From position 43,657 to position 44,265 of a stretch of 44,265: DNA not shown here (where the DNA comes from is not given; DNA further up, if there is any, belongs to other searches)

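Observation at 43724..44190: Second orphan MazF-like gene with the same convergent sRNA layout (copy 2)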

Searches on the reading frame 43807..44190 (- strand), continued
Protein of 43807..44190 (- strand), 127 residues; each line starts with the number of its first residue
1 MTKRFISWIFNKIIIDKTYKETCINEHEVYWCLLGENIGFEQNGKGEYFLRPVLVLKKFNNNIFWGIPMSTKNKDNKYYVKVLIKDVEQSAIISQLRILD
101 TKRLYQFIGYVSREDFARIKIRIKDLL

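Call 57: fold_search(model_id=the predicted structure, library=pdb)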
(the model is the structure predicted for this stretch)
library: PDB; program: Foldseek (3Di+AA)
matches with E <= 10: 412; with E <= 0.001: 107
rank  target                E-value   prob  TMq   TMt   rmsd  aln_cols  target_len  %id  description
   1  6kyt_B                2.3e-06  1.00  0.66  0.69   3.6       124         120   20  The structure of the M. tb toxin MazEF-mt1 complex (released 2020-08-05)
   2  6kyt_D                2.8e-06  1.00  0.65  0.68   3.2       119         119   21  The structure of the M. tb toxin MazEF-mt1 complex (released 2020-08-05)
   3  6l29_A                3.1e-06  1.00  0.66  0.69   3.4       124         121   19  The structure of the MazF-mt1 mutant (released 2020-08-05)
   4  5cr2_B                4.1e-06  1.00  0.68  0.79   3.1       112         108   20  E. coli MazF in complex with single strand DNA substrate analog (released 2016-04-06)
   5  5hjz_B                4.4e-06  1.00  0.64  0.69   3.1       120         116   20  Structure of M. tuberculosis MazF-mt1 (Rv2801c) in complex with RNA (released 2017-01-18)
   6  5ckd_B                4.4e-06  1.00  0.67  0.76   3.7       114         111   21  E. coli MazF E24A form III (released 2016-04-06)
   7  6kyt_H                4.9e-06  1.00  0.62  0.66   3.9       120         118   22  The structure of the M. tb toxin MazEF-mt1 complex (released 2020-08-05)
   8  7bxy                  5.2e-06  1.00  0.65  0.70   3.7       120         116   19  mRNA interferase from Bacillus cereus (released 2021-04-28)
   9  6kys_A                5.5e-06  1.00  0.66  0.70   3.1       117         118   19  The structure of the M. tb toxin MazF-mt1 (released 2020-08-05)
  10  4mzp_E                5.5e-06  1.00  0.64  0.72   3.3       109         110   18  MazF from S. aureus crystal form III, C2221, 2.7 A (released 2014-05-21)
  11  9g7k_E                6.5e-06  1.00  0.66  0.70   3.6       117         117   17  Staphylococcus aureus MazF in complex with Nanobody 12 (released 2024-07-31)
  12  6kyt_K                6.5e-06  1.00  0.65  0.69   3.6       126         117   19  The structure of the M. tb toxin MazEF-mt1 complex (released 2020-08-05)
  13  5wyg_A                6.9e-06  1.00  0.60  0.71   3.5       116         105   14  The crystal structure of the apo form of Mtb MazF (released 2017-04-12)
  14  5hjz_A                7.8e-06  1.00  0.64  0.70   3.6       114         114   21  Structure of M. tuberculosis MazF-mt1 (Rv2801c) in complex with RNA (released 2017-01-18)
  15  7du5_B                8.2e-06  1.00  0.67  0.72   3.1       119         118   18  The structure of the M.tb MazF-mt1 toxin in complex with a fragment of cognate antitoxin (released 2022-01-12)
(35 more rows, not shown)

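Call 85: search_dna_similar(query=window:43807-44190:-, collection=plasmids, mode=protein, max_evalue=1e-8, max_rows=15)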
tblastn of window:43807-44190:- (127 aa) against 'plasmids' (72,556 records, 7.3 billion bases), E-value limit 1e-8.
Records with a match: 44; places in all: 44; records where one place covers at least 80% of the query: 12.
Best place of each record, by identity: <60% 44.
By first word of the organism name: Campylobacter 36; Helicobacter 6; Nitratiruptor 2.
By predicted mobility (MOB-suite, as given by PLSDB): non-mobilizable 27; conjugative 16; mobilizable 1.
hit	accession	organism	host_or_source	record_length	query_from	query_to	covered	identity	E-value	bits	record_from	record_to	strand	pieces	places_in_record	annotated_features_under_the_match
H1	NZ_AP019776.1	Helicobacter suis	-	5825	1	124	98%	40.2%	2e-16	81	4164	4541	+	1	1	type II toxin-antitoxin system PemK/MazF family toxin | relaxase/mobilization nuclease domain-containing protein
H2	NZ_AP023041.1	Helicobacter suis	Homo sapiens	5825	1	124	98%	40.2%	2e-16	81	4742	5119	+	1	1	type II toxin-antitoxin system PemK/MazF family toxin | relaxase/mobilization nuclease domain-containing protein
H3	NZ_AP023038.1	Helicobacter suis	Sus scrofa domesticus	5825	1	124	98%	40.2%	2e-16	81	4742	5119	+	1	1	type II toxin-antitoxin system PemK/MazF family toxin | relaxase/mobilization nuclease domain-containing protein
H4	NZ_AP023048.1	Helicobacter suis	Homo sapiens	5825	1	124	98%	40.2%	2e-16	81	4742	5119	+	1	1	type II toxin-antitoxin system PemK/MazF family toxin | relaxase/mobilization nuclease domain-containing protein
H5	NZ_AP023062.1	Nitratiruptor sp. YY08-14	-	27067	26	127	80%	48.5%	1e-24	103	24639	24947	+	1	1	type II toxin-antitoxin system PemK/MazF family toxin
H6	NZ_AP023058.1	Nitratiruptor sp. YY08-10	-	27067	26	127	80%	48.5%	1e-24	103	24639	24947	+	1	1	type II toxin-antitoxin system PemK/MazF family toxin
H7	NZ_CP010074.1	Campylobacter jejuni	Homo sapiens,stool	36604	4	116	89%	41.4%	2e-14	75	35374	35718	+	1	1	type II toxin-antitoxin system PemK/MazF family toxin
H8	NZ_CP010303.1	Campylobacter jejuni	Homo sapiens,stool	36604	4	116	89%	41.4%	2e-14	75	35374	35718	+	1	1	type II toxin-antitoxin system PemK/MazF family toxin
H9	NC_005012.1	Campylobacter jejuni subsp. jejuni 81-176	-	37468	4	116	89%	41.4%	2e-14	75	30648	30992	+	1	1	type II toxin-antitoxin system PemK/MazF family toxin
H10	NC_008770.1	Campylobacter jejuni subsp. jejuni 81-176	-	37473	4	116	89%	41.4%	2e-14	75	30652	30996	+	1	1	type II toxin-antitoxin system PemK/MazF family toxin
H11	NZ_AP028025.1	Helicobacter sp. NHP21005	Felis catus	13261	1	124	98%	34.6%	4e-14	74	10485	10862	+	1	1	type II toxin-antitoxin system PemK/MazF family toxin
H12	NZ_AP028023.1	Helicobacter sp. NHP21005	Felis catus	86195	1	124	98%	34.6%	1e-13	73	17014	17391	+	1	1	type II toxin-antitoxin system PemK/MazF family toxin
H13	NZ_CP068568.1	Campylobacter jejuni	culture,anal swab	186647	28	123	70%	47.2%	6e-12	93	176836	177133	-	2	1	hypothetical protein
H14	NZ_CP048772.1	Campylobacter jejuni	cell culture,duck meat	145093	28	123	70%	47.2%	6e-12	93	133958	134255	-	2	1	hypothetical protein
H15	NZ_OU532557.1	Campylobacter coli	Gallus gallus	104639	28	123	67%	47.1%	4e-11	91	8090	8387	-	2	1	hypothetical protein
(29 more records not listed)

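Call 86: search_dna_similar(query=window:43807-44190:-, collection=phages, mode=protein, max_evalue=1e-8, max_rows=15)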
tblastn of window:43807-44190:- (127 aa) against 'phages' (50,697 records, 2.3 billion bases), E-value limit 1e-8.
Records with a match: 7; places in all: 7; records where one place covers at least 80% of the query: 0.
Best place of each record, by identity: <60% 7.
By first word of the organism name: Campylobacter 7.
By host as written in the record: Campylobacter jejuni subsp. jejuni 00-2425 1; Campylobacter jejuni subsp. jejuni 00-6200 1; Campylobacter jejuni subsp. jejuni 00-1597 1; Campylobacter jejuni subsp. jejuni 01-1512 1; Campylobacter jejuni subsp. jejuni 00-0949 1; Campylobacter jejuni L26 1; Campylobacter jejuni 1.
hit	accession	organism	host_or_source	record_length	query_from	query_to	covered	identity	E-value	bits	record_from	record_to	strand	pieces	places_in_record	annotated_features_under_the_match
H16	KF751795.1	Campylobacter phage CJIE4-3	Campylobacter jejuni subsp. jejuni ...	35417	28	123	76%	36.5%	6e-10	61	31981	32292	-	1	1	toxin MazF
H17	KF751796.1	Campylobacter phage CJIE4-4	Campylobacter jejuni subsp. jejuni ...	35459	28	123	76%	36.5%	6e-10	61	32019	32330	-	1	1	toxin MazF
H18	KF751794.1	Campylobacter phage CJIE4-2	Campylobacter jejuni subsp. jejuni ...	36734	28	123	76%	36.5%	6e-10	61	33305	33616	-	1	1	toxin MazF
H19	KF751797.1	Campylobacter phage CJIE4-5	Campylobacter jejuni subsp. jejuni ...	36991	28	123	76%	36.5%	6e-10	61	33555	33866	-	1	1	toxin MazF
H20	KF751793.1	Campylobacter phage CJIE4-1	Campylobacter jejuni subsp. jejuni ...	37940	28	123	76%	36.5%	6e-10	61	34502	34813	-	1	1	toxin MazF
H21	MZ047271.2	Campylobacter phage PC10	Campylobacter jejuni L26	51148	28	123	76%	36.5%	6e-10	61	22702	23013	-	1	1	PemK-like protein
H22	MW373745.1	Campylobacter phage CJLB-13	Campylobacter jejuni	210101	28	123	76%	36.5%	6e-10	61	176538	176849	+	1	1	record has no annotation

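Call 88: get_annotated_region(hit=H10, flank=1500)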
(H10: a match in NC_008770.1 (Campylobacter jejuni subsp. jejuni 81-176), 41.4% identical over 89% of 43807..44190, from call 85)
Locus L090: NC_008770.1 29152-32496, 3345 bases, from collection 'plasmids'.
description: Campylobacter jejuni subsp. jejuni 81-176 plasmid pVir, complete sequence
organism: Campylobacter jejuni subsp. jejuni 81-176 (NCBI taxid 354242)
taxonomy: Bacteria; Campylobacterota; Epsilonproteobacteria; Campylobacterales; Campylobacteraceae; Campylobacter; Campylobacter jejuni; Campylobacter jejuni subsp. jejuni 81-176
host: -; source: -; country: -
typing (MOB-suite, as given by PLSDB): conjugative; replicon rep_cluster_1502; relaxase MOBP; mating-pair formation MPF_T
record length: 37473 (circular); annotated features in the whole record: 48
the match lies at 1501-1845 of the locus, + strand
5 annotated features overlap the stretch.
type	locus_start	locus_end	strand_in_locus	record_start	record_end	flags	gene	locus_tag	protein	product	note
CDS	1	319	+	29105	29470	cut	-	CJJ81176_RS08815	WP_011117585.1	hypothetical protein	-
CDS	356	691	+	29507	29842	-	-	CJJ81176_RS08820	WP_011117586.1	hypothetical protein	-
CDS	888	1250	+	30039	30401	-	-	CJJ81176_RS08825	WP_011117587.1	hypothetical protein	-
CDS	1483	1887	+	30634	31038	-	-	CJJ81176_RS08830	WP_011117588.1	type II toxin-antitoxin system PemK/MazF family toxin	-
CDS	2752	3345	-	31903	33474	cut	-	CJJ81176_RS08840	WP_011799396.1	relaxase/mobilization nuclease domain-containing protein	-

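Call 98: get_annotated_region(hit=H5, flank=800)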
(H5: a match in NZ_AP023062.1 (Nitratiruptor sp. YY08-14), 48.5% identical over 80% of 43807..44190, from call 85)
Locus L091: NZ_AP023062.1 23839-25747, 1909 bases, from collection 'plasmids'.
description: Nitratiruptor sp. YY08-14 plasmid pNitYY0814_PLS, complete sequence
organism: Nitratiruptor sp. YY08-14 (NCBI taxid 2724899)
taxonomy: Bacteria; Campylobacterota; Epsilonproteobacteria; Nautiliales; Nitratiruptoraceae; Nitratiruptor; Nitratiruptor sp. YY08-14
host: -; source: -; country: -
typing (MOB-suite, as given by PLSDB): non-mobilizable
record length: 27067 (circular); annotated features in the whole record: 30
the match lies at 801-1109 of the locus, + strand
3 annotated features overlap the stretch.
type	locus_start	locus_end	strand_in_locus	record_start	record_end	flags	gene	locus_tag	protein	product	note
CDS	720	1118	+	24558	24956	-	-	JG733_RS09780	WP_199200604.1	type II toxin-antitoxin system PemK/MazF family toxin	-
CDS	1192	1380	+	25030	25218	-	-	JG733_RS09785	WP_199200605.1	hypothetical protein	-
CDS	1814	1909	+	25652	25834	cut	-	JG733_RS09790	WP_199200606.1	hypothetical protein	-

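Call 99: get_annotated_region(hit=H1, flank=800)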
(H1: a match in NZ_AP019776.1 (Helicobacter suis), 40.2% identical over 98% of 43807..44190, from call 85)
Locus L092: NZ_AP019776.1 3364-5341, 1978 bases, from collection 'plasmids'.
description: Helicobacter suis strain SNTW101c plasmid pSNTW101c_2, complete sequence
organism: Helicobacter suis (NCBI taxid 104628)
taxonomy: Bacteria; Campylobacterota; Epsilonproteobacteria; Campylobacterales; Helicobacteraceae; Helicobacter; Helicobacter suis
host: -; source: -; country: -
typing (MOB-suite, as given by PLSDB): non-mobilizable
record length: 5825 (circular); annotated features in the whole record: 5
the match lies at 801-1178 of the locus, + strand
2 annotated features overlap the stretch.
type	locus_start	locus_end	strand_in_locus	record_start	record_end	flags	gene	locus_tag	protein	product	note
CDS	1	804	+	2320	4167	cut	-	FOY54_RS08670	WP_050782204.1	relaxase/mobilization nuclease domain-containing protein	-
CDS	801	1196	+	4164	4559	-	-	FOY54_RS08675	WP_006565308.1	type II toxin-antitoxin system PemK/MazF family toxin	-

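Call 100: get_annotated_region(hit=H20, flank=800)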
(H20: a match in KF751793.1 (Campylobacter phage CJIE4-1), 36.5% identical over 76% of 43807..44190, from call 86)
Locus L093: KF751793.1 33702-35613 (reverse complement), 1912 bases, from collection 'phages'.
description: Campylobacter phage CJIE4-1, complete genome.
organism: Campylobacter phage CJIE4-1 (NCBI taxid 1470458)
taxonomy: Viruses; Duplodnaviria; Heunggongvirae; Uroviricota; Caudoviricetes
host: Campylobacter jejuni subsp. jejuni 00-0949; source: stool sample; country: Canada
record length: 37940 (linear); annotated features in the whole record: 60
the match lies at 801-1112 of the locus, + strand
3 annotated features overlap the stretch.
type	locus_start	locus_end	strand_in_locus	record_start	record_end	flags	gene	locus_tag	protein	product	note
CDS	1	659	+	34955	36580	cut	-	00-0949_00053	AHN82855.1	terminase-like protein large subunit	-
CDS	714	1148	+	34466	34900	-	-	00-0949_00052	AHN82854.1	toxin MazF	-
CDS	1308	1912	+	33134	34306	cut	-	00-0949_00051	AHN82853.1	phage portal protein, HK97 family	-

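Call 106: find_related_loci(query=A1, collection=viral_contigs, flank=1500)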
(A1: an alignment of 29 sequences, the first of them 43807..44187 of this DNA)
Query A1 (126 aa) in viral_contigs; peptide patterns used: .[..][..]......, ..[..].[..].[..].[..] (x = any residue, [..] = any of these).
119 stretches matched a pattern; 1 encode a relative of the query (tblastn E <= 1e-3); 1 distinct loci.
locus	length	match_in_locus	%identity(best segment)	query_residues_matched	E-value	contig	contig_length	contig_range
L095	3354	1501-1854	29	23-126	9e-8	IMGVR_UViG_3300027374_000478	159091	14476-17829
